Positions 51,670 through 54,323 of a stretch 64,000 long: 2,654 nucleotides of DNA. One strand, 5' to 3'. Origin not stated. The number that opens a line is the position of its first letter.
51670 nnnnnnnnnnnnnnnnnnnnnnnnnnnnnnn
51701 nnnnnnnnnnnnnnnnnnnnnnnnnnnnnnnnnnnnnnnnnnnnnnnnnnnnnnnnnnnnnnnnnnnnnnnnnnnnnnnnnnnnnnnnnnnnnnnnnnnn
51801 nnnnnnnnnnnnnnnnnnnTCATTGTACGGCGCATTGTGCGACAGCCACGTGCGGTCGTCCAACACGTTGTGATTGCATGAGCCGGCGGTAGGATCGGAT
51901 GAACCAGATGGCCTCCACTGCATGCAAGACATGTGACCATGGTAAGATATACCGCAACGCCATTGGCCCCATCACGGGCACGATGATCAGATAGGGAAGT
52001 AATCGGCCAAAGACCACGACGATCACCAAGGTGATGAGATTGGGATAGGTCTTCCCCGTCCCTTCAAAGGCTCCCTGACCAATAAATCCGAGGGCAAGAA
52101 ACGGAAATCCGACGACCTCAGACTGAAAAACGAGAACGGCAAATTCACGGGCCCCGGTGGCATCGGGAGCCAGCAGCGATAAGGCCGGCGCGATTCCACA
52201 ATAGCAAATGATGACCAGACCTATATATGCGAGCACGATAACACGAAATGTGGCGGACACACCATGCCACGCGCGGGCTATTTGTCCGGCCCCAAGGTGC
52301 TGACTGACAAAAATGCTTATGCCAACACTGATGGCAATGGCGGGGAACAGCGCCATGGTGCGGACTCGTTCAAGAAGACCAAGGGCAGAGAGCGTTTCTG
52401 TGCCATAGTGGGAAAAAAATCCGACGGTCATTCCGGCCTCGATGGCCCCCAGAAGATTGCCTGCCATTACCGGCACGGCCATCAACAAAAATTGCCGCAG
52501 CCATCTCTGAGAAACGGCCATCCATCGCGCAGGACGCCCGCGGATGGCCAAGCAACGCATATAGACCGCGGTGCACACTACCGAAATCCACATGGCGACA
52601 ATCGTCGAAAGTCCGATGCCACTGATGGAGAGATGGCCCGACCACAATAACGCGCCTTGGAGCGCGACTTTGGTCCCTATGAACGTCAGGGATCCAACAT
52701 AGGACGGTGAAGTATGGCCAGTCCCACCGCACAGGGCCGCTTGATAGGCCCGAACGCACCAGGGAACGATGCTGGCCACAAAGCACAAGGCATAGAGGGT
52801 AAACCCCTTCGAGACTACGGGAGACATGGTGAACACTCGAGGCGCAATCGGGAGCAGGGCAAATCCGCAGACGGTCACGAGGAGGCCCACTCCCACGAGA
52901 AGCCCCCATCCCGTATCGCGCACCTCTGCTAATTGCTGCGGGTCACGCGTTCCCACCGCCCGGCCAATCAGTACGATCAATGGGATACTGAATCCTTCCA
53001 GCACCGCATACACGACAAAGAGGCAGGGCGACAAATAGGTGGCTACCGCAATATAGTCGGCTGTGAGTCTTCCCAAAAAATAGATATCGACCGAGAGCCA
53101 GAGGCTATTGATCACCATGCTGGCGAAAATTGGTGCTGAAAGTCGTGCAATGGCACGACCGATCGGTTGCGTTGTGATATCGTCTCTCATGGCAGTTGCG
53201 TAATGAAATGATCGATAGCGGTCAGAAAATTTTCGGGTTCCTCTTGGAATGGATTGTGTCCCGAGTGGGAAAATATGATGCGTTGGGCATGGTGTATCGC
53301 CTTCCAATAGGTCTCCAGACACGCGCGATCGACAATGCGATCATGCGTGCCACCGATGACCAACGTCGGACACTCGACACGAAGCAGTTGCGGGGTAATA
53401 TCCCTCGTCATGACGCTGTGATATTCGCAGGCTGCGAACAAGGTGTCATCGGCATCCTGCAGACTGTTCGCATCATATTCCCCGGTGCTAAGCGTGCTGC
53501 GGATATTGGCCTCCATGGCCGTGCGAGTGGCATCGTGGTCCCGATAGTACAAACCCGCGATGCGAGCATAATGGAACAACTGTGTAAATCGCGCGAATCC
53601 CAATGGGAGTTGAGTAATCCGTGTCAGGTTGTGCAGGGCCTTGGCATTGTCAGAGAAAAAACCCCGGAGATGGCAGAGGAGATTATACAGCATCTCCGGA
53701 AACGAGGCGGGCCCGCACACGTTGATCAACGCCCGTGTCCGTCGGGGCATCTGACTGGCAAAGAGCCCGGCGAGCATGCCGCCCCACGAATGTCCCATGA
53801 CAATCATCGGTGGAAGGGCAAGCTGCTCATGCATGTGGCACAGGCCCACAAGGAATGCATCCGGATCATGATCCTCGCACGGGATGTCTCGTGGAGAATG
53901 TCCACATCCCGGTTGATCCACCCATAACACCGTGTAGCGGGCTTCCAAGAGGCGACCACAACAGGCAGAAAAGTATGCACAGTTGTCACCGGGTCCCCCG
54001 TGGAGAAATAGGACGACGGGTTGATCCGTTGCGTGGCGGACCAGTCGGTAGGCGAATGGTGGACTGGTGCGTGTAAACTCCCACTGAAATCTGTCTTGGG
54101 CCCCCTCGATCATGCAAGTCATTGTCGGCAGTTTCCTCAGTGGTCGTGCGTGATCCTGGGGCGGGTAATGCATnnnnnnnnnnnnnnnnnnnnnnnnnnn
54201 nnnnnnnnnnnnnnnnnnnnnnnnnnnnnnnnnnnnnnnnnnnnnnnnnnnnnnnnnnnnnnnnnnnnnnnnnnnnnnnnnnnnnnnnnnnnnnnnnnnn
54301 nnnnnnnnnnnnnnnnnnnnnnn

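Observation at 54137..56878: Three-layer control of the operon: NtrC-type activator, consensus sigma-54 promoter and a dedicated NusG paralogue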

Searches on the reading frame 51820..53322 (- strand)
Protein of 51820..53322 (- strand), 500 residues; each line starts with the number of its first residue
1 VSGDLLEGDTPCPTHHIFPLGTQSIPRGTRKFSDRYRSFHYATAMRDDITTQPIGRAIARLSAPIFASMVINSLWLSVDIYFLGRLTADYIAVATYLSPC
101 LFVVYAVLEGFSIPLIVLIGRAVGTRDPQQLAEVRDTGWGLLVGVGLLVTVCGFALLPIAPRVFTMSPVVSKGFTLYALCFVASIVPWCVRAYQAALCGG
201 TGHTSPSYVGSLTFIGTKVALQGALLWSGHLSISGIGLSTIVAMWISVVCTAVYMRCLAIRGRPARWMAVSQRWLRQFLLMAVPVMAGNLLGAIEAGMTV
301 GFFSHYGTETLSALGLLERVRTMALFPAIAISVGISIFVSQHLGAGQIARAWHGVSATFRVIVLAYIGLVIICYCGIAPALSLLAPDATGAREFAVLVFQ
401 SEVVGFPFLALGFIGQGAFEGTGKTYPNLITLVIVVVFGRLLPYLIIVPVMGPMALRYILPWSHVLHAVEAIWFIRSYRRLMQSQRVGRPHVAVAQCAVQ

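Call 3: search_protein_families(library=pfam, proteins=[window:51820-53322:-], max_evalue=0.01)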
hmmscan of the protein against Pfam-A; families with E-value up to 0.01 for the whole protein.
window:51820-53322:- (500 aa): 1 family
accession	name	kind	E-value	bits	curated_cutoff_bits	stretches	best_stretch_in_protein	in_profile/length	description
PF01554.23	MatE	-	1.8e-26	93.2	24.9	2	284-444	1-160/161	MatE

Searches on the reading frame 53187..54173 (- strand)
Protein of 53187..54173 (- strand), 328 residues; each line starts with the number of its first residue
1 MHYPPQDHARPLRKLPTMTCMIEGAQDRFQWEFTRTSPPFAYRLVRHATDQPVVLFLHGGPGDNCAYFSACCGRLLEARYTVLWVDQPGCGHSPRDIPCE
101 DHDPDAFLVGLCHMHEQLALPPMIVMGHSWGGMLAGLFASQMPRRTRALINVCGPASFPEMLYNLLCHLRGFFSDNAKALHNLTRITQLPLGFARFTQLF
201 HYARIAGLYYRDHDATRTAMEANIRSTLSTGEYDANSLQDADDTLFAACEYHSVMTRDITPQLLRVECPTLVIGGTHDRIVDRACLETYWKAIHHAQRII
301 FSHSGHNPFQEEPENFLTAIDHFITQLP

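Call 3: search_protein_families(library=pfam, proteins=[window:53187-54173:-], max_evalue=0.01)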
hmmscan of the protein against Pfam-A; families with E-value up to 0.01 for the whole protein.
window:53187-54173:- (328 aa): 6 families
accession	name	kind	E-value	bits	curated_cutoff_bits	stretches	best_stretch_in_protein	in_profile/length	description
PF00561.26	Abhydrolase_1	-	2.3e-26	93.4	25.8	1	52-313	1-245/245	alpha/beta hydrolase fold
PF12697.13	Abhydrolase_6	-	9.9e-19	69.3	26.3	1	54-316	1-214/217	Alpha/beta hydrolase family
PF12146.15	Hydrolase_4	-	1.8e-15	57.3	27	1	52-311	5-237/239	Serine aminopeptidase, S33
PF02129.25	Peptidase_S15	-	2.7e-05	24.4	23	1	125-306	99-260/262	X-Pro dipeptidyl-peptidase (S15 family)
PF03959.19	FSH1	-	0.0029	17.7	21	0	256-306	150-199/211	Serine hydrolase (FSH1)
PF00326.27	Peptidase_S9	-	0.0074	16.2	22.6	0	123-155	66-98/213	Prolyl oligopeptidase family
